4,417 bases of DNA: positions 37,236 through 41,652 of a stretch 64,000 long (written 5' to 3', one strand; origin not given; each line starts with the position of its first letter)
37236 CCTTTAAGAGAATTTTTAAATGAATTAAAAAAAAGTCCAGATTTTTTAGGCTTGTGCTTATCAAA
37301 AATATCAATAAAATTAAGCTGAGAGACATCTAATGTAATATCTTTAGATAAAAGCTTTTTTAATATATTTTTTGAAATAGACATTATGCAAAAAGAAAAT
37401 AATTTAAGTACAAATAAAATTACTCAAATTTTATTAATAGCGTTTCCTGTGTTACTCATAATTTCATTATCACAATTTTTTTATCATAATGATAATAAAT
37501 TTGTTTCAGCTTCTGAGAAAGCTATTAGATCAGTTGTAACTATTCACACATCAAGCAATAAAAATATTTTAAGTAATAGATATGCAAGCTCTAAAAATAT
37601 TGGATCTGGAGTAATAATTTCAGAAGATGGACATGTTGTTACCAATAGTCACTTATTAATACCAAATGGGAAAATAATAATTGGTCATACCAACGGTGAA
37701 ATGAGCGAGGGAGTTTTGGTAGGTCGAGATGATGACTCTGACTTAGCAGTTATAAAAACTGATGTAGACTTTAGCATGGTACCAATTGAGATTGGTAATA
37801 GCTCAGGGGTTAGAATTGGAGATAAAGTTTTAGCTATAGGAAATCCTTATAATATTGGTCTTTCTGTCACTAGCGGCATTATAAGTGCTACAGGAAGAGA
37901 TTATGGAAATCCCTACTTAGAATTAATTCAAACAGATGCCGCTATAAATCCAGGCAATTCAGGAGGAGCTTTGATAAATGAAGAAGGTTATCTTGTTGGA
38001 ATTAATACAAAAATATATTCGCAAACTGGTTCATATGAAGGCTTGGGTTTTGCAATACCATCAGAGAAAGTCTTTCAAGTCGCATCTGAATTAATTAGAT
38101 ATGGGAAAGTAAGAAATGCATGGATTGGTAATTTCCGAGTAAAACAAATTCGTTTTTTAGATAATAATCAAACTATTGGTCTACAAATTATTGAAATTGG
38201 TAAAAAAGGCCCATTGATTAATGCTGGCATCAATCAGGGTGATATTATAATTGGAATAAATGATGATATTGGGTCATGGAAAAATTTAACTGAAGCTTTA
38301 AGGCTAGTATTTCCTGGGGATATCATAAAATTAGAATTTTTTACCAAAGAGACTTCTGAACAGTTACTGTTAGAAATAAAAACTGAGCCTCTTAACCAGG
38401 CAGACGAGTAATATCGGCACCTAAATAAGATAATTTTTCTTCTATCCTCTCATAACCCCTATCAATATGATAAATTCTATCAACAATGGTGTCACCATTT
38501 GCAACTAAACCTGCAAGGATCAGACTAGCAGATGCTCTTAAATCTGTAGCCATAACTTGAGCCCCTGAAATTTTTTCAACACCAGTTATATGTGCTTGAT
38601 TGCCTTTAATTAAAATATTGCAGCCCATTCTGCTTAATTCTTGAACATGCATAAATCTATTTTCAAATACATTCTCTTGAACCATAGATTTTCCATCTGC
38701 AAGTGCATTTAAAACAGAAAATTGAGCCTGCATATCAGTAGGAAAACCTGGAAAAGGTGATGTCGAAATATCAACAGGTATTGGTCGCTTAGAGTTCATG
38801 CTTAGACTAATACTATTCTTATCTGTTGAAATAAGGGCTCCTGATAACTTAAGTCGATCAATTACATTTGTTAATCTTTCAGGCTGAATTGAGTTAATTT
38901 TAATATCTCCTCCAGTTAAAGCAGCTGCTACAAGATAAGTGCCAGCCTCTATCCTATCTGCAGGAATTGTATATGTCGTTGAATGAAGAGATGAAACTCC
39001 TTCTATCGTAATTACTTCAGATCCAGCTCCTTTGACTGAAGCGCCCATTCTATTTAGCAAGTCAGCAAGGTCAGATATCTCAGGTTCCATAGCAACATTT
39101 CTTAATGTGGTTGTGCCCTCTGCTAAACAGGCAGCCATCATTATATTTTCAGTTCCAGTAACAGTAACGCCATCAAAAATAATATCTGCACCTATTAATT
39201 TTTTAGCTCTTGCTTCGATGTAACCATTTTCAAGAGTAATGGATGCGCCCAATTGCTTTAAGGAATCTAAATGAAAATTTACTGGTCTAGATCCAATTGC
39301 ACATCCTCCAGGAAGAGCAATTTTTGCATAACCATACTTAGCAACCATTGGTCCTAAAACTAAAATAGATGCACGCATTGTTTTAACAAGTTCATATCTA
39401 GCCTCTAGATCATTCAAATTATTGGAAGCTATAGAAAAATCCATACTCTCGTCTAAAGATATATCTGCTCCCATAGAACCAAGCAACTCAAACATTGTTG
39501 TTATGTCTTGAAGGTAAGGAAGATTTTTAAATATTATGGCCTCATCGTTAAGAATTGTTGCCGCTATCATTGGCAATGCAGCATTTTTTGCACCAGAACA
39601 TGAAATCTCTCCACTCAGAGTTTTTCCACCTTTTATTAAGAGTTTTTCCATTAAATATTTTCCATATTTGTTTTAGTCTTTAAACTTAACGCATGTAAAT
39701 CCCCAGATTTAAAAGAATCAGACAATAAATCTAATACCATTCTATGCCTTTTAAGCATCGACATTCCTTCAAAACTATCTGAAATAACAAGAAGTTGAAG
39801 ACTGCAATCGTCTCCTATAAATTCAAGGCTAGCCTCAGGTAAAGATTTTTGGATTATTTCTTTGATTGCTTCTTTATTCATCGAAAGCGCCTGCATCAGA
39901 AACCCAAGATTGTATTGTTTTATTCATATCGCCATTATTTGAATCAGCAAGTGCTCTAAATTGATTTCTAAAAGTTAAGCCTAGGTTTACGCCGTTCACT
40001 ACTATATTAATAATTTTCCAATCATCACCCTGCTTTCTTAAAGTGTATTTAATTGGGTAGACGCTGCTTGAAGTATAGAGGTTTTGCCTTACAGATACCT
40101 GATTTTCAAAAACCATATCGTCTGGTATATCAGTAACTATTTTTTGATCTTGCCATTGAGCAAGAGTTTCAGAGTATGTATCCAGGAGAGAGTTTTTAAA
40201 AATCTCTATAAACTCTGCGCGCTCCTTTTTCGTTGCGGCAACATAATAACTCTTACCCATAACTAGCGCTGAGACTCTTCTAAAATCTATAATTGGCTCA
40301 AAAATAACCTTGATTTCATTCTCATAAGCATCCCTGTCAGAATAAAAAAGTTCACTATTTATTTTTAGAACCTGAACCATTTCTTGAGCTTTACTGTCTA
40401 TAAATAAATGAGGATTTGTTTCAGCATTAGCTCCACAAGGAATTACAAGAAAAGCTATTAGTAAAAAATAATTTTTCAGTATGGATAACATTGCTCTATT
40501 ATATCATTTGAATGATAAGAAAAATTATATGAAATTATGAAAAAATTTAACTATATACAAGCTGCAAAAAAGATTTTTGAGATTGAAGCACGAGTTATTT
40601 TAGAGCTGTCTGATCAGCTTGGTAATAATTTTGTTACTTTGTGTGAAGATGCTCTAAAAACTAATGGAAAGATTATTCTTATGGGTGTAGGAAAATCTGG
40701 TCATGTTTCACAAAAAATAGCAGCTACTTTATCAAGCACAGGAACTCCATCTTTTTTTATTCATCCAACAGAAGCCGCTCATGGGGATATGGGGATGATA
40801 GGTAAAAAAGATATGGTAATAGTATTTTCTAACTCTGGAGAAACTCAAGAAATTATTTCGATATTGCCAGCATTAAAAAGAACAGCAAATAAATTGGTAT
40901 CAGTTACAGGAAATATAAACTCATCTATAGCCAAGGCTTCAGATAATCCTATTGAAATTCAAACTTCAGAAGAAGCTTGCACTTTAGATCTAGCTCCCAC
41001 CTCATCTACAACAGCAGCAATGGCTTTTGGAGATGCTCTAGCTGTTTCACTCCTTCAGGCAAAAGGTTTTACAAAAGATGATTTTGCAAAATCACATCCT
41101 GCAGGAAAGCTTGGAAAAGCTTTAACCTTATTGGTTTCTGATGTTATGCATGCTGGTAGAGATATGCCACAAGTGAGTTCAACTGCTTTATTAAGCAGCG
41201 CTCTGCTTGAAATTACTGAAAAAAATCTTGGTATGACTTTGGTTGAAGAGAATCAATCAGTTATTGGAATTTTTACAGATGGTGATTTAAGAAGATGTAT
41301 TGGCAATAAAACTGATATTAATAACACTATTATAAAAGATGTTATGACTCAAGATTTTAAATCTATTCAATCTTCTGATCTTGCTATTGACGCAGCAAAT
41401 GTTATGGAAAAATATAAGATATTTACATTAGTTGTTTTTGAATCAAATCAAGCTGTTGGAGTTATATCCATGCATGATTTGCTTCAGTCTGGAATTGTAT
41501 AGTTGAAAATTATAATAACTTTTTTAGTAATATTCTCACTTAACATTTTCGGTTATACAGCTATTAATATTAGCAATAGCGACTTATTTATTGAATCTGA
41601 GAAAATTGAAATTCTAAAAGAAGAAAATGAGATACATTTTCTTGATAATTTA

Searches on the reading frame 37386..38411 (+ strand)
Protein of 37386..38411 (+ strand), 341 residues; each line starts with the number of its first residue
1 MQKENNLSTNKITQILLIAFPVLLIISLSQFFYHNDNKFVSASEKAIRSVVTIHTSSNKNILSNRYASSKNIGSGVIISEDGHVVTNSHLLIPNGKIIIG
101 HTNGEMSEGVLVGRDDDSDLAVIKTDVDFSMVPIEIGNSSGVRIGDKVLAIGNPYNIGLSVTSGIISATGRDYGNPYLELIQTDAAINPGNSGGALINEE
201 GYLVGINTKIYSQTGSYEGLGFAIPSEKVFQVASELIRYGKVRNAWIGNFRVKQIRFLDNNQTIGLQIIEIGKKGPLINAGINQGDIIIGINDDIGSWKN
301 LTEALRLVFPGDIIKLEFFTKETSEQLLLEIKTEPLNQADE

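Call 45: search_protein_families(library=pfam, proteins=[window:37386-38411:+], max_evalue=0.00001)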
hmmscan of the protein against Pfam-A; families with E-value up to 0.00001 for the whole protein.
window:37386-38411:+ (341 aa): 2 families
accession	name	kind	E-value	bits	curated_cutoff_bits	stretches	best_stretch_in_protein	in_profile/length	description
PF13365.12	Trypsin_2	-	6.3e-28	98.8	27.6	1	73-206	1-144/144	Trypsin-like peptidase domain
PF00089.32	Trypsin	-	8.1e-15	55.7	20.6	1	69-229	23-216/220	Trypsin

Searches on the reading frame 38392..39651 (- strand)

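Call 45: search_protein_families(library=pfam, proteins=[window:38392-39651:-], max_evalue=0.00001)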
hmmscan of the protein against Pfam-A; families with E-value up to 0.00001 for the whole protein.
window:38392-39651:- (419 aa): 1 family
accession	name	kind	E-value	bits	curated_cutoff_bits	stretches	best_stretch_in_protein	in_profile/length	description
PF00275.25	EPSP_synthase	-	3.6e-111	372.3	22.8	1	7-407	2-417/417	EPSP synthase (3-phosphoshikimate 1-carboxyvinyltransferase)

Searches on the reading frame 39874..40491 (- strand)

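Call 45: search_protein_families(library=pfam, proteins=[window:39874-40491:-], max_evalue=0.00001)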
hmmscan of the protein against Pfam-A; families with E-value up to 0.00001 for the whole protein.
window:39874-40491:- (205 aa): 1 family
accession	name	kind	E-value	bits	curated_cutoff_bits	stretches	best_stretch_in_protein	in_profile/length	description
PF05494.18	MlaC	-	3.9e-33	115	26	1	34-196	3-164/166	MlaC protein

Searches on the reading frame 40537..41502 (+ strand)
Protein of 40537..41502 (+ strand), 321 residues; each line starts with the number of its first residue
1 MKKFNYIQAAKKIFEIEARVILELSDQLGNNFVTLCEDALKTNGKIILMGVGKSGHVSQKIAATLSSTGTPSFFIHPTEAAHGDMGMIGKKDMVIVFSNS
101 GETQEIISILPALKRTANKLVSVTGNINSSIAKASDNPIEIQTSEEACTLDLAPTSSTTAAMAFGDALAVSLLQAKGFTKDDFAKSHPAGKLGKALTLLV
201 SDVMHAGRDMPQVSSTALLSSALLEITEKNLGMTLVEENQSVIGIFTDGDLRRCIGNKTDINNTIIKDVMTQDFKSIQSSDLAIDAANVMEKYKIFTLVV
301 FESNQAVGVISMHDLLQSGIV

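Call 45: search_protein_families(library=pfam, proteins=[window:40537-41502:+], max_evalue=0.00001)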
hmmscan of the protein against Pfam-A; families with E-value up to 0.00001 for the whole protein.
window:40537-41502:+ (321 aa): 2 families
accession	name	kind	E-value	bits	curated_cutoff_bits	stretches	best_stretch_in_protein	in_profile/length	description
PF01380.27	SIS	-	3.2e-27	95.3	25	1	43-170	5-130/131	SIS domain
PF00571.33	CBS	-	2.4e-14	53.8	24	1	266-317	1-53/57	CBS domain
